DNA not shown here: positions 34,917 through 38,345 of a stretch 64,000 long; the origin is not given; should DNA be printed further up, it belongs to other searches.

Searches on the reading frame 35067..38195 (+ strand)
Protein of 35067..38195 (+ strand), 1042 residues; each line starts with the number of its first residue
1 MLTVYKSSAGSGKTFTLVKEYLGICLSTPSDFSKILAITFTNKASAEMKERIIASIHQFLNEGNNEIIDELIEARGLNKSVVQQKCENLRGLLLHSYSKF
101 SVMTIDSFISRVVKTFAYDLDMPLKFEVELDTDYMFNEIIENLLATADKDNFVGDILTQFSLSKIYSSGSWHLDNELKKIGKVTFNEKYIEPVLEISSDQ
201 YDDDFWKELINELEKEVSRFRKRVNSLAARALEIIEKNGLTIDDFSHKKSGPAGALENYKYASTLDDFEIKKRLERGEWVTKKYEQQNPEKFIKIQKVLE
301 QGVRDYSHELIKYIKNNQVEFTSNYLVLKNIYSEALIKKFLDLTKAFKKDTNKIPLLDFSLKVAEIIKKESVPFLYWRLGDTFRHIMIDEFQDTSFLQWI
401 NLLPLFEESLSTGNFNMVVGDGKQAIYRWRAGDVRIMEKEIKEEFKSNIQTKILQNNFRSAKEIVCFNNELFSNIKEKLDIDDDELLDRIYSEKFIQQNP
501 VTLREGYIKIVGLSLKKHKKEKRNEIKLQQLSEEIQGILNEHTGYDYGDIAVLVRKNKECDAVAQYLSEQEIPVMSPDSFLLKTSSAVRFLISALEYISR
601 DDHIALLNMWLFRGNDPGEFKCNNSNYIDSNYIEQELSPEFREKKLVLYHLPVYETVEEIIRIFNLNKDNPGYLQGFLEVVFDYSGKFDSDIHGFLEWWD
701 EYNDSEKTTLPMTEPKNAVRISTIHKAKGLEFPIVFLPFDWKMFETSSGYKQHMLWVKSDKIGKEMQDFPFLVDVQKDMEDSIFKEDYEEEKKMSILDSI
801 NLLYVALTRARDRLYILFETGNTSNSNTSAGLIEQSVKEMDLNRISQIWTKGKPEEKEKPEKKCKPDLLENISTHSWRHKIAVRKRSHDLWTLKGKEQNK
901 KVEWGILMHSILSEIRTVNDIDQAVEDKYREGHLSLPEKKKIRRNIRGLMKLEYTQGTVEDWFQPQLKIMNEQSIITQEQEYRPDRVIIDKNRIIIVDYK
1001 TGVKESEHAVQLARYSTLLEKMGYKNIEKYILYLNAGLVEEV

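Call 33: search_protein_families(library=ncbifam, proteins=[window:35067-38195:+], max_evalue=1e-10)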
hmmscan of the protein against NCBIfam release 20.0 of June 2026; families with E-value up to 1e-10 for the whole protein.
window:35067-38195:+ (1042 aa): 14 families
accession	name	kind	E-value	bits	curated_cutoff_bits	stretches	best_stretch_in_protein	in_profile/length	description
NF010485.0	PRK13909.1-2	equivalog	4.3e-97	326.4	650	1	5-1035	8-900/909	RecB-like helicase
NF010487.0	PRK13909.1-4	equivalog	2.7e-70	237.7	759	2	139-1039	94-919/924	RecB-like helicase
TIGR00609.1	recB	equivalog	5e-62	210.4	696.05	2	7-575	16-572/1175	exodeoxyribonuclease V subunit beta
TIGR02784.1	addA_alphas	equivalog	5e-48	164.2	860.75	2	7-599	17-636/1138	double-strand break repair helicase AddA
TIGR02785.1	addA_Gpos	equivalog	1.5e-47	162.2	707.65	2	7-579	21-608/1234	helicase-exonuclease AddAB subunit AddA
NF010486.0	PRK13909.1-3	equivalog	7.8e-42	143.3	1109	1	316-622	268-558/921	RecB-like helicase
NF010484.0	PRK13909.1-1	equivalog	6e-34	117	1074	2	333-571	289-519/945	RecB-like helicase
TIGR01075.1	uvrD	equivalog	1.7e-30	106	1144.45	1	331-479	156-299/715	DNA helicase II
TIGR01073.1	pcrA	equivalog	1.1e-29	103.4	911.2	1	360-479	189-300/725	DNA helicase PcrA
NF008743.0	PRK11773.1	equivalog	2.1e-29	102.4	965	1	332-479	162-304/720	DNA helicase II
NF008128.0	PRK10876.1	equivalog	8.9e-26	89.8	1697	0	320-477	315-466/1181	exodeoxyribonuclease V subunit beta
TIGR01074.1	rep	equivalog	3.1e-20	72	951.45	0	338-574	161-368/668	DNA helicase Rep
NF008276.0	PRK11054.1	equivalog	1.4e-16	60.1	543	0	279-464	328-508/684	DNA helicase IV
NF008172.0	PRK10919.1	equivalog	1.4e-13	50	1168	0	342-474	166-293/673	DNA helicase Rep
